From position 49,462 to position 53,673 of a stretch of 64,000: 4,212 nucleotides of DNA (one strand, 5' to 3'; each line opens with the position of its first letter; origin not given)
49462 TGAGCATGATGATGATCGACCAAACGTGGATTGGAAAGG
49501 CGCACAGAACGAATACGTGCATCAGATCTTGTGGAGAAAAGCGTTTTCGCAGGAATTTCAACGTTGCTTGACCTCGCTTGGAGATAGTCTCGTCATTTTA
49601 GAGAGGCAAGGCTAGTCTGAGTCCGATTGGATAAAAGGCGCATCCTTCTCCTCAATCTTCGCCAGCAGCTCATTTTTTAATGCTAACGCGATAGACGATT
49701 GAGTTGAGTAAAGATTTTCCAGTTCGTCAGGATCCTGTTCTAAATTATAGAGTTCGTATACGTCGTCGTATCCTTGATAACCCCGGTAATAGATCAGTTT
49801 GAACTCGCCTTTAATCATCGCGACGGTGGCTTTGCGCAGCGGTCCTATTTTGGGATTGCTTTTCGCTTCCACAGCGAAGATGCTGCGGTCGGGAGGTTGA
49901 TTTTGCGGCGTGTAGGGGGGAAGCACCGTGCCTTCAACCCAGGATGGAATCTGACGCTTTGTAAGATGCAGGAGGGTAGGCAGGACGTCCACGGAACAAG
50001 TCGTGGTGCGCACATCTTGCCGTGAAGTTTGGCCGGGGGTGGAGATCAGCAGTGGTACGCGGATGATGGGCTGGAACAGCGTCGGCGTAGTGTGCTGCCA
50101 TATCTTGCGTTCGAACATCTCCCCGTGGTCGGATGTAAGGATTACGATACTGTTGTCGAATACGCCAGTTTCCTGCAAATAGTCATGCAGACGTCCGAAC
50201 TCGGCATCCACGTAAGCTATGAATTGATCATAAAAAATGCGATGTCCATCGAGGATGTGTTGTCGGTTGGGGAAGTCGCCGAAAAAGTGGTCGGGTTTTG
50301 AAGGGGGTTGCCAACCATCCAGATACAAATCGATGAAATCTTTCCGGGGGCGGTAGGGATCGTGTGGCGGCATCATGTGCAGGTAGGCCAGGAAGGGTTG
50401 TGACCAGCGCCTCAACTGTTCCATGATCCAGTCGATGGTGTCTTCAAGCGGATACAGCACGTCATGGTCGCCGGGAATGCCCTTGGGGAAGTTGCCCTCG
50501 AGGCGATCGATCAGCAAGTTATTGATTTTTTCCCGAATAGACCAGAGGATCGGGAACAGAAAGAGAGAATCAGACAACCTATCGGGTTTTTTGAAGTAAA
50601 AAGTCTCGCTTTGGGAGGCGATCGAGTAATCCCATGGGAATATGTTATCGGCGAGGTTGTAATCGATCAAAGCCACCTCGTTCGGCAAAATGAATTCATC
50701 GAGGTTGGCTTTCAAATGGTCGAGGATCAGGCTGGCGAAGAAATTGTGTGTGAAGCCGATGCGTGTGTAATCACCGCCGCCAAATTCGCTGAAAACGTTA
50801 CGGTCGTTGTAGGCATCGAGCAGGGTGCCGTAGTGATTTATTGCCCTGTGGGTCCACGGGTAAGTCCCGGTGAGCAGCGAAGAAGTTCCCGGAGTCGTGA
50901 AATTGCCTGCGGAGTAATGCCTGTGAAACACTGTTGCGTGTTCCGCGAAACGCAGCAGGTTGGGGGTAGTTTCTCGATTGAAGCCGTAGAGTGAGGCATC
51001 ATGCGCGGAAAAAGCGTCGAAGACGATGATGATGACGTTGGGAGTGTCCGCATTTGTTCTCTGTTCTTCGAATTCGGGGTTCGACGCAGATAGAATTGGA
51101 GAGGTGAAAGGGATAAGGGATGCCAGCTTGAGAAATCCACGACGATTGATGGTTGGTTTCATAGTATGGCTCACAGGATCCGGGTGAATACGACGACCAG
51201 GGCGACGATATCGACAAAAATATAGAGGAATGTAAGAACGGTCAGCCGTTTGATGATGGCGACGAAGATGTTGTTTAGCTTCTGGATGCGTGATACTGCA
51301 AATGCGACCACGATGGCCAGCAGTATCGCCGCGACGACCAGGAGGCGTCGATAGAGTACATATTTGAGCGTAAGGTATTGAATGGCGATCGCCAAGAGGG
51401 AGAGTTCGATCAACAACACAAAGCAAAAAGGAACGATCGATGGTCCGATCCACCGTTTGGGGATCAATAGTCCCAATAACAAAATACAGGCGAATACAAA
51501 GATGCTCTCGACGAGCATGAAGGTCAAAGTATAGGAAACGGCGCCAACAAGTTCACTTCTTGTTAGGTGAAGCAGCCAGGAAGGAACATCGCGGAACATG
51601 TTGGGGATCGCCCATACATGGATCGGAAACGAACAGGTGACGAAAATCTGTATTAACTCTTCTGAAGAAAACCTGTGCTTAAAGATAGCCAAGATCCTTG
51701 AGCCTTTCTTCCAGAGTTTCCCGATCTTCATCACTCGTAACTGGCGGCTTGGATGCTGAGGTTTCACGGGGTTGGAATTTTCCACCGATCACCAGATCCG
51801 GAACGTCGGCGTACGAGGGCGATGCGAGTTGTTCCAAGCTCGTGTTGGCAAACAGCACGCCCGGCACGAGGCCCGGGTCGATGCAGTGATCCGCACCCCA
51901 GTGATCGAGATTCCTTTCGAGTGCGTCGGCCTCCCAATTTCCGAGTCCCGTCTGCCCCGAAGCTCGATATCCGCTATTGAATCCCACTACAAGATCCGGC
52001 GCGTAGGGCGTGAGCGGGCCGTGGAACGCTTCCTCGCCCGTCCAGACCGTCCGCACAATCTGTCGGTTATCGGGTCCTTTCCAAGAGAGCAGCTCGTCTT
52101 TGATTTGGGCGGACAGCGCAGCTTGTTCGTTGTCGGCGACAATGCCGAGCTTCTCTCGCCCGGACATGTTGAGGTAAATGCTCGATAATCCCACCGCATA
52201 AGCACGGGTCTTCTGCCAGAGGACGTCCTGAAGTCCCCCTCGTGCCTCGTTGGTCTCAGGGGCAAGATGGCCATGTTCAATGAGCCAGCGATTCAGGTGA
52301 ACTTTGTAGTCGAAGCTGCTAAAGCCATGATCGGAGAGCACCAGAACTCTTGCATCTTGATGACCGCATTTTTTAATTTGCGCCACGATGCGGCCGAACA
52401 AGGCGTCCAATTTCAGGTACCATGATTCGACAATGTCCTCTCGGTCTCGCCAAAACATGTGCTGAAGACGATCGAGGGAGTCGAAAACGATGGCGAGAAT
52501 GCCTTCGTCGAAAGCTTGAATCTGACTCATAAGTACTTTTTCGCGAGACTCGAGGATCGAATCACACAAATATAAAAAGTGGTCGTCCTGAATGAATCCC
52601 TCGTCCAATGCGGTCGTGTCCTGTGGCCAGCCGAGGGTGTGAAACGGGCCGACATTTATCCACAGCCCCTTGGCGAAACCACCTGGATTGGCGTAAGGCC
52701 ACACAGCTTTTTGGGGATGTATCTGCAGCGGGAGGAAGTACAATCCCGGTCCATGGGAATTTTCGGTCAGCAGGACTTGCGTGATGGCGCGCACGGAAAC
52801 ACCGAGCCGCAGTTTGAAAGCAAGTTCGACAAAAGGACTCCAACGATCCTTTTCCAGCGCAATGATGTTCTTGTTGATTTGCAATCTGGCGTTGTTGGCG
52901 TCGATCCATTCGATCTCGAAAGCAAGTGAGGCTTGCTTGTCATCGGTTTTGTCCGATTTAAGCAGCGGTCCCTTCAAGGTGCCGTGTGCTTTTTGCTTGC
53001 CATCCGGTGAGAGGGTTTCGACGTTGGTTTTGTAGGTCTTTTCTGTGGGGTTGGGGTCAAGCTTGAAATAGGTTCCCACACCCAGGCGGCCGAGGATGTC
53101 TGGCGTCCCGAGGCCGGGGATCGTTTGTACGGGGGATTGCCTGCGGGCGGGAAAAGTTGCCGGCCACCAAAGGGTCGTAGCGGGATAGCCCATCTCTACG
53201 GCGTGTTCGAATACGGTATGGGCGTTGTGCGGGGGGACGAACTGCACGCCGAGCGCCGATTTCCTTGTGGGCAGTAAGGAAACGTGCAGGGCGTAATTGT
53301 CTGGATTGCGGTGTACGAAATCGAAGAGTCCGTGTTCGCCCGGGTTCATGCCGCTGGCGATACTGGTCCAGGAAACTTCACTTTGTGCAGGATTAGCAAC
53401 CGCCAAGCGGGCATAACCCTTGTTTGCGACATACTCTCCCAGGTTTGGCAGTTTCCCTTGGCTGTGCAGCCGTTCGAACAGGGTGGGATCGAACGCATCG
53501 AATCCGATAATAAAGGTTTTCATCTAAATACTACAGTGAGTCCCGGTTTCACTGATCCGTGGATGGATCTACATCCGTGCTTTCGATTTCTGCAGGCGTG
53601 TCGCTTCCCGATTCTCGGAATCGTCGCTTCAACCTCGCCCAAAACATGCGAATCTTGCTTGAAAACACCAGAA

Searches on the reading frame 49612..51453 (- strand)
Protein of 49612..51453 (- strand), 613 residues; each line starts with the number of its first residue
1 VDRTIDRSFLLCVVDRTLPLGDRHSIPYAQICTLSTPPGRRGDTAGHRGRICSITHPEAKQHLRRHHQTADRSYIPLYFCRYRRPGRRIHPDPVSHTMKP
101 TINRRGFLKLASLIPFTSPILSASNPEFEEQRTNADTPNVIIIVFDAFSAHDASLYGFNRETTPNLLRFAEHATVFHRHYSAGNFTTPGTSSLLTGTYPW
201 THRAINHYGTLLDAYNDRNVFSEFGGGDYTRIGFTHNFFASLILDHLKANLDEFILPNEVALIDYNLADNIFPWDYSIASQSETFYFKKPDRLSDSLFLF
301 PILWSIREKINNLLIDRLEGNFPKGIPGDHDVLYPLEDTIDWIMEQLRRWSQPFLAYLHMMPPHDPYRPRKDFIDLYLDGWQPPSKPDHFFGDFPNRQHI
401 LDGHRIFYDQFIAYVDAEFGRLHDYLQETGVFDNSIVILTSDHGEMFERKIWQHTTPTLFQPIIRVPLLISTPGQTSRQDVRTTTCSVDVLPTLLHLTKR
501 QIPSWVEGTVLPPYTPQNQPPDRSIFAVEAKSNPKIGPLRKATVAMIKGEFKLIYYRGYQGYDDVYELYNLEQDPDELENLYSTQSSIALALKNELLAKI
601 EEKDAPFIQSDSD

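Call 110: search_protein_families(library=pfam, proteins=[window:49612-51453:-], max_evalue=0.00001)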
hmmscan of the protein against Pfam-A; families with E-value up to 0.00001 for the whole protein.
window:49612-51453:- (613 aa): 3 families
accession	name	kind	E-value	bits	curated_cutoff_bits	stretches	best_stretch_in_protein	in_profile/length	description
PF00884.28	Sulfatase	-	2.1e-38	132.8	25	1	138-498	1-299/301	Sulfatase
PF16347.10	SGSH_C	-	1e-12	48.9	29.3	1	459-597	11-149/154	N-sulphoglucosamine sulphohydrolase, C-terminal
PF01663.27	Phosphodiest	-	3e-11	43.9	23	0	140-206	1-64/342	Type I phosphodiesterase / nucleotide pyrophosphatase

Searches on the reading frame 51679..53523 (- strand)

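Call 110: search_protein_families(library=pfam, proteins=[window:51679-53523:-], max_evalue=0.00001)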
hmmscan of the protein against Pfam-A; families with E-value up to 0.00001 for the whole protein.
window:51679-53523:- (614 aa): 1 family
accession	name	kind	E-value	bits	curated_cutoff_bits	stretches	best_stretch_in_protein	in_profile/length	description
PF01663.27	Phosphodiest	-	1.5e-28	100.9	23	2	341-525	161-327/342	Type I phosphodiesterase / nucleotide pyrophosphatase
